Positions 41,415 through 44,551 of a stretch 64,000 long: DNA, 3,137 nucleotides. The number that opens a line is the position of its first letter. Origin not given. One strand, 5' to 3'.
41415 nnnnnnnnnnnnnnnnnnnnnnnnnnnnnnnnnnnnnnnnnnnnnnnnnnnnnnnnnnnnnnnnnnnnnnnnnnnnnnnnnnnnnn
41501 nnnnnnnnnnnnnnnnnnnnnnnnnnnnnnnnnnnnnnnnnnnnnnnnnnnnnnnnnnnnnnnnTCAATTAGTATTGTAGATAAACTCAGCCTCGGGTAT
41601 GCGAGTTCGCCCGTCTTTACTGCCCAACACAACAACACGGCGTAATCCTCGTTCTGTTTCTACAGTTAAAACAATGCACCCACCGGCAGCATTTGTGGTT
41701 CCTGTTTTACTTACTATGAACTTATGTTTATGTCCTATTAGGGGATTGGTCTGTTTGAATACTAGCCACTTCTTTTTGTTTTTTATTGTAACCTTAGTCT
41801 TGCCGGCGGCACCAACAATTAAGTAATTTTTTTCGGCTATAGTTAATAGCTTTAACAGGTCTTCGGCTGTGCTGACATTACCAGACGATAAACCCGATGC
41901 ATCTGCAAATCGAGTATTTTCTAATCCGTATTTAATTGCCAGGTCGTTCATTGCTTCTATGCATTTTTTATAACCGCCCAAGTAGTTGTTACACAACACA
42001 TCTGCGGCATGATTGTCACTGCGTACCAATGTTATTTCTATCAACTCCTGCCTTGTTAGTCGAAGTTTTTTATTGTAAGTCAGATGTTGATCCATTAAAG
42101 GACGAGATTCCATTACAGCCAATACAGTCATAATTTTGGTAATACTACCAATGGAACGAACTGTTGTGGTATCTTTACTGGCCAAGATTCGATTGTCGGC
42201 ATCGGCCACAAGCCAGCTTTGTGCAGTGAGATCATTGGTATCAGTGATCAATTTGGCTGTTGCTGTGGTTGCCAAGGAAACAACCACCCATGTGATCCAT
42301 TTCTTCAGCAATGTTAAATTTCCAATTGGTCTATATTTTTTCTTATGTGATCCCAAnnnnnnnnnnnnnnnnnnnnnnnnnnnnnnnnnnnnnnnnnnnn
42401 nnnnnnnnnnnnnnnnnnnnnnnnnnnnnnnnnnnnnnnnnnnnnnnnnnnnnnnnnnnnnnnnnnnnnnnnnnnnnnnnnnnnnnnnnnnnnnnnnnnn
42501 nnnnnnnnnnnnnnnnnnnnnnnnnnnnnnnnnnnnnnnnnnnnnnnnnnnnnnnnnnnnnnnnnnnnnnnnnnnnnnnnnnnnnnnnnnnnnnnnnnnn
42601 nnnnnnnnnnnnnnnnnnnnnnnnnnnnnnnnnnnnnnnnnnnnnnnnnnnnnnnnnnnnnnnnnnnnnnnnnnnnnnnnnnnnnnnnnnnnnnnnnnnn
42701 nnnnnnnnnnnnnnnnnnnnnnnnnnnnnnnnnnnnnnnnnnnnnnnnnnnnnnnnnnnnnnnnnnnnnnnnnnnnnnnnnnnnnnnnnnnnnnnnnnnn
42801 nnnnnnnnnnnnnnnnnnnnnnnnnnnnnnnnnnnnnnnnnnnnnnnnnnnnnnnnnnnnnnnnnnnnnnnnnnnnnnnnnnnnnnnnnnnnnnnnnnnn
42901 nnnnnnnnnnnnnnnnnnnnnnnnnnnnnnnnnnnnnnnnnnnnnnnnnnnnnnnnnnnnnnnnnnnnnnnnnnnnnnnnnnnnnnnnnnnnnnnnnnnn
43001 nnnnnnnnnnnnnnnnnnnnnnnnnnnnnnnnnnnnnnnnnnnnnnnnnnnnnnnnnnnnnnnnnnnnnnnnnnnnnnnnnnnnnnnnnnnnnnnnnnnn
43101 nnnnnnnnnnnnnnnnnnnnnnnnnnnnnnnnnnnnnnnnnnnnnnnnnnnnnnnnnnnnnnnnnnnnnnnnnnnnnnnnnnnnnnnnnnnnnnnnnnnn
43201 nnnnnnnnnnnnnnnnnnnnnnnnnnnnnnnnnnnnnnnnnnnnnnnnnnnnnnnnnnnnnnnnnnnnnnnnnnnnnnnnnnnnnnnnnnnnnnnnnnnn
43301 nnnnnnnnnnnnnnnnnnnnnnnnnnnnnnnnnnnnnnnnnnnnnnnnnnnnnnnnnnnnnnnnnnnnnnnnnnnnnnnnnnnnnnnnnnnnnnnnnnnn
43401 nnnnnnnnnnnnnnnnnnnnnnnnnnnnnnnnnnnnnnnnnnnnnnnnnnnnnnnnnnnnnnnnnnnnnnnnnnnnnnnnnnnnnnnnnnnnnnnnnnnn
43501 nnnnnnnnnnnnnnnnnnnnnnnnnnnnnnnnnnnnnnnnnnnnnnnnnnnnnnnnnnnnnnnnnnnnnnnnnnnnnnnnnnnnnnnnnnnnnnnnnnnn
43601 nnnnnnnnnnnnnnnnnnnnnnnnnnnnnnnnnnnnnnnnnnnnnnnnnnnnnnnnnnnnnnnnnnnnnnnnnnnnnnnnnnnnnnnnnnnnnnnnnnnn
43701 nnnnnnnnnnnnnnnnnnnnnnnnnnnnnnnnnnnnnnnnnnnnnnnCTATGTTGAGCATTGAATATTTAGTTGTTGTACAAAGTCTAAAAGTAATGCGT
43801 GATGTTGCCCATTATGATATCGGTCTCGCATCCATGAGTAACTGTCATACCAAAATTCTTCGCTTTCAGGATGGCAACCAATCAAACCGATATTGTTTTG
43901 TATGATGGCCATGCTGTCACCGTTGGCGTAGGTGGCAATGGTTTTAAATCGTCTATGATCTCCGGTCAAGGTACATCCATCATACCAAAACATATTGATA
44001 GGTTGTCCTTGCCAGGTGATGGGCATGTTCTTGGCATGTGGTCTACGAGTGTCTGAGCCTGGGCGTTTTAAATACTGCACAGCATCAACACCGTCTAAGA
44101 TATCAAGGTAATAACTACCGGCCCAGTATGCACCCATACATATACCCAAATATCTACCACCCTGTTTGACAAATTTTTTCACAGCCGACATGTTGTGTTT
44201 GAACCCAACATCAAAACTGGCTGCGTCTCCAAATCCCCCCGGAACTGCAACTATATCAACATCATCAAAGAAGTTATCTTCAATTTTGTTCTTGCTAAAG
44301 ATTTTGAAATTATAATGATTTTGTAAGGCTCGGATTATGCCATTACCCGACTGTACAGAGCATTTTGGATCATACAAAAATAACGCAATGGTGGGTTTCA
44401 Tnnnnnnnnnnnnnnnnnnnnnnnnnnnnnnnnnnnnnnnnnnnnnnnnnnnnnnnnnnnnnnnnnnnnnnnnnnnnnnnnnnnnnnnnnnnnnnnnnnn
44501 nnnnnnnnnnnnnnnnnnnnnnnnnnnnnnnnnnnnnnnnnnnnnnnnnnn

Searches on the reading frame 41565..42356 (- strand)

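Call 65: search_protein_families(library=pfam, proteins=[window:41565-42356:-], max_evalue=0.01)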
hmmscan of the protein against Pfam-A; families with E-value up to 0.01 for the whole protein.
window:41565-42356:- (263 aa): 3 families
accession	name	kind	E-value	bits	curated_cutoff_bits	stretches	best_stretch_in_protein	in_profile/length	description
PF00768.25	Peptidase_S11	-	2.1e-33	116.2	27.6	2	96-246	86-237/239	D-alanyl-D-alanine carboxypeptidase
PF13354.11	Beta-lactamase2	-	5.8e-06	26.2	22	1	93-172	68-144/214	Beta-lactamase enzyme family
PF02113.21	Peptidase_S13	-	0.0029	16.9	22.8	1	104-176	276-356/444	D-Ala-D-Ala carboxypeptidase 3 (S13) family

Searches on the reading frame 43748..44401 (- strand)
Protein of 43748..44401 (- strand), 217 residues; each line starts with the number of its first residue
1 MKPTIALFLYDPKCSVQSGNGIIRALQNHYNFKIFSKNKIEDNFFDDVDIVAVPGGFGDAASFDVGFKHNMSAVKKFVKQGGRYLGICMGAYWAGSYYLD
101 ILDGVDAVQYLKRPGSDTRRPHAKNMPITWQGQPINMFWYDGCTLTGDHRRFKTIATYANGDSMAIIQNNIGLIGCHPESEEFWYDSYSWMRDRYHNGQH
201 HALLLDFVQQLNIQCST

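Call 65: search_protein_families(library=pfam, proteins=[window:43748-44401:-], max_evalue=0.01)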
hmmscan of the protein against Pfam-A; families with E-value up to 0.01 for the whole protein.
window:43748-44401:- (217 aa): 4 families
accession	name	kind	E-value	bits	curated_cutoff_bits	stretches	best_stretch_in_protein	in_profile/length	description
PF09825.15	BPL_N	-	2.2e-09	37.1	24.2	1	22-95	23-96/283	Biotin-protein ligase, N terminal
PF00117.34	GATase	-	1.9e-06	28.1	22.8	1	29-181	21-174/190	Glutamine amidotransferase class-I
PF07685.20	GATase_3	-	0.00041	20.5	27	1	25-100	9-94/196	CobB/CobQ-like glutamine amidotransferase domain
PF01965.30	DJ-1_PfpI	-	0.0011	19.3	26.6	1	32-91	46-104/165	DJ-1/PfpI family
